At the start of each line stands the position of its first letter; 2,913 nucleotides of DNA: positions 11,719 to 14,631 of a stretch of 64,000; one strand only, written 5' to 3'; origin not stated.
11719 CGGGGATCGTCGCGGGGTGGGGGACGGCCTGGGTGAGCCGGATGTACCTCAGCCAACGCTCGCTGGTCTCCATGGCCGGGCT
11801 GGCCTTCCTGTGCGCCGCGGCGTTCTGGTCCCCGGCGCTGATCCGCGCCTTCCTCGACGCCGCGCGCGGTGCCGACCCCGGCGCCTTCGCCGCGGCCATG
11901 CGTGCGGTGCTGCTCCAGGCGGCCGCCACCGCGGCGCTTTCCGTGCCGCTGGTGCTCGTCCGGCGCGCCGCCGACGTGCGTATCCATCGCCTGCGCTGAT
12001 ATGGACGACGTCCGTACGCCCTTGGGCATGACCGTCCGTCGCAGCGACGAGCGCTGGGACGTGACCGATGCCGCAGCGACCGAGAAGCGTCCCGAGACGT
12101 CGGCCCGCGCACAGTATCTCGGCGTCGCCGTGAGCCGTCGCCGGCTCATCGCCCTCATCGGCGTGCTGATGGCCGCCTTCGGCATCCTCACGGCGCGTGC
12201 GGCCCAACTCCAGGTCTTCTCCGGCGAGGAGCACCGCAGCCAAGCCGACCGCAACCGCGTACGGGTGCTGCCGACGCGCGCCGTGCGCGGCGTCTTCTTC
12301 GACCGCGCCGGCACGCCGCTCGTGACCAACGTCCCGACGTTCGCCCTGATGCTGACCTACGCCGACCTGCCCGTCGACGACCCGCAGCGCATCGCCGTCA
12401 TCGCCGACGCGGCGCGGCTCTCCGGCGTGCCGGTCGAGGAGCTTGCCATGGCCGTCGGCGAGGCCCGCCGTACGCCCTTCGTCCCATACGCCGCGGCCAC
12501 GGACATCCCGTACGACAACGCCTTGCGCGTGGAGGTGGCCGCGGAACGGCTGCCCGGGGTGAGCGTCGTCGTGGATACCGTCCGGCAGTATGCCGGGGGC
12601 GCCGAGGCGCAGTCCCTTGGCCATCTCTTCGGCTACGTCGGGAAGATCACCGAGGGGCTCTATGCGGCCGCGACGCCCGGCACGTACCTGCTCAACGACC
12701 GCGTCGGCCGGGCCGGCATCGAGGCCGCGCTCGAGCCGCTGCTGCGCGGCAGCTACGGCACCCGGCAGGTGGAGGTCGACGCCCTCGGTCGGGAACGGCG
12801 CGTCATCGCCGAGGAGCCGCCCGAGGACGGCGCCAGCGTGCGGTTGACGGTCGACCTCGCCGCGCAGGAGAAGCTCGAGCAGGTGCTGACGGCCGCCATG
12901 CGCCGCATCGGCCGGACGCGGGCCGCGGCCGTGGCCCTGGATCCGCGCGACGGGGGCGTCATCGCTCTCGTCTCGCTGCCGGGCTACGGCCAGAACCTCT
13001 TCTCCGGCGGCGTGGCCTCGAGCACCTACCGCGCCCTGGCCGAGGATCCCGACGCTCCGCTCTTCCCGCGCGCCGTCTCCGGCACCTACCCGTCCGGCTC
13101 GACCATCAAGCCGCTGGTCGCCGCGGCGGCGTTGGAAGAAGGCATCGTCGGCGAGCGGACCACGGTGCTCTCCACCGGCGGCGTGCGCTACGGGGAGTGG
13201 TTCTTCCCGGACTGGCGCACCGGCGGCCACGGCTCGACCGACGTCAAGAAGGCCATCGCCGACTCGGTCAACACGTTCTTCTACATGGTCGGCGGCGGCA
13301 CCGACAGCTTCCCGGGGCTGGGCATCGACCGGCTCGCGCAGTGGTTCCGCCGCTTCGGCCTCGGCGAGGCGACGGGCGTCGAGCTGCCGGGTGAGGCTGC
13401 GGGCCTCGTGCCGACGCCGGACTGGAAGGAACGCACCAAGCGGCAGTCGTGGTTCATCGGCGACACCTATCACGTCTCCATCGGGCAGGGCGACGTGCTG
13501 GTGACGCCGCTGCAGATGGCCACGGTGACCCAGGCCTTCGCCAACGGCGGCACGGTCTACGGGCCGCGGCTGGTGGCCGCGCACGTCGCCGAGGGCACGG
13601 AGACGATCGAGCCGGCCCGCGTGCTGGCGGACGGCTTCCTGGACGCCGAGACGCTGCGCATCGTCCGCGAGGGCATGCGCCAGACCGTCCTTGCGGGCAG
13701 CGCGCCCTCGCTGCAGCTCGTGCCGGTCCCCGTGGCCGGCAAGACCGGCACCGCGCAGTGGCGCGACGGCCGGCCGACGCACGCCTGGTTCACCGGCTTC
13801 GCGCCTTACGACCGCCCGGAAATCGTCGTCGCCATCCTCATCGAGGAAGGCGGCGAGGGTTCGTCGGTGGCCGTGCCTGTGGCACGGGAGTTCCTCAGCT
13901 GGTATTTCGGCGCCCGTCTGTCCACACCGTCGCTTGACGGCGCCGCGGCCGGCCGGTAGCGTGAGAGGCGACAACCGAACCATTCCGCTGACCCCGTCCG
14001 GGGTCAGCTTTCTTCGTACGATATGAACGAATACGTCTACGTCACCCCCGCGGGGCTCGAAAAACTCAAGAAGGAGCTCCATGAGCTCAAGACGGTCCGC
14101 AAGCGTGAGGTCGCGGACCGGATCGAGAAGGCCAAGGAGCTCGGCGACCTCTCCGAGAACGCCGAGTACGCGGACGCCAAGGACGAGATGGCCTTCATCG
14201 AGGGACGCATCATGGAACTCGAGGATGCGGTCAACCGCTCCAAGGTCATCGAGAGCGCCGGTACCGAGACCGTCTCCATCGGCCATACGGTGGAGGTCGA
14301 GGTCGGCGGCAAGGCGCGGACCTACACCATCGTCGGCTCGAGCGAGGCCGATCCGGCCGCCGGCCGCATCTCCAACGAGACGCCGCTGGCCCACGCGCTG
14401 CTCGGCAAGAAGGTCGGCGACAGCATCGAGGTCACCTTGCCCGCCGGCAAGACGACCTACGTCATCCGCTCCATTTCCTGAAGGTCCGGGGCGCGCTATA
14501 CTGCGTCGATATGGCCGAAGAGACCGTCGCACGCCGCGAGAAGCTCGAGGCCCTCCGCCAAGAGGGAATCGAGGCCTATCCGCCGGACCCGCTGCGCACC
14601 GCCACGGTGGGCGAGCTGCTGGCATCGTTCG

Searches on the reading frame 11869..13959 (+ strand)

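Call 49: search_protein_families(library=pfam, proteins=[window:11869-13959:+], max_evalue=0.00001)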
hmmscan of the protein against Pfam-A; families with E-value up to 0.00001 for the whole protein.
window:11869-13959:+ (696 aa): 2 families
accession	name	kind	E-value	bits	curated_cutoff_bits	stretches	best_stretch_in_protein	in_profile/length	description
PF00905.27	Transpeptidase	-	2.9e-58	197.9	22.1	1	353-676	2-298/299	Penicillin binding protein transpeptidase domain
PF03717.20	PBP_dimer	-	1.6e-29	104.1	24.4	1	137-311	3-177/180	Penicillin-binding Protein dimerisation domain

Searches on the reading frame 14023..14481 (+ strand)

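Call 49: search_protein_families(library=pfam, proteins=[window:14023-14481:+], max_evalue=0.00001)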
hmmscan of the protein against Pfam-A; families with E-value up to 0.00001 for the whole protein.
window:14023-14481:+ (152 aa): 2 families
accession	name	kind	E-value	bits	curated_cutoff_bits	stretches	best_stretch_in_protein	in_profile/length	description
PF03449.20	GreA_GreB_N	-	1.2e-25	89.9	24.5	1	5-75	1-71/71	Transcription elongation factor, N-terminal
PF01272.25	GreA_GreB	-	4.1e-24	84.8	26.9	1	82-151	4-75/77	Transcription elongation factor, GreA/GreB, C-term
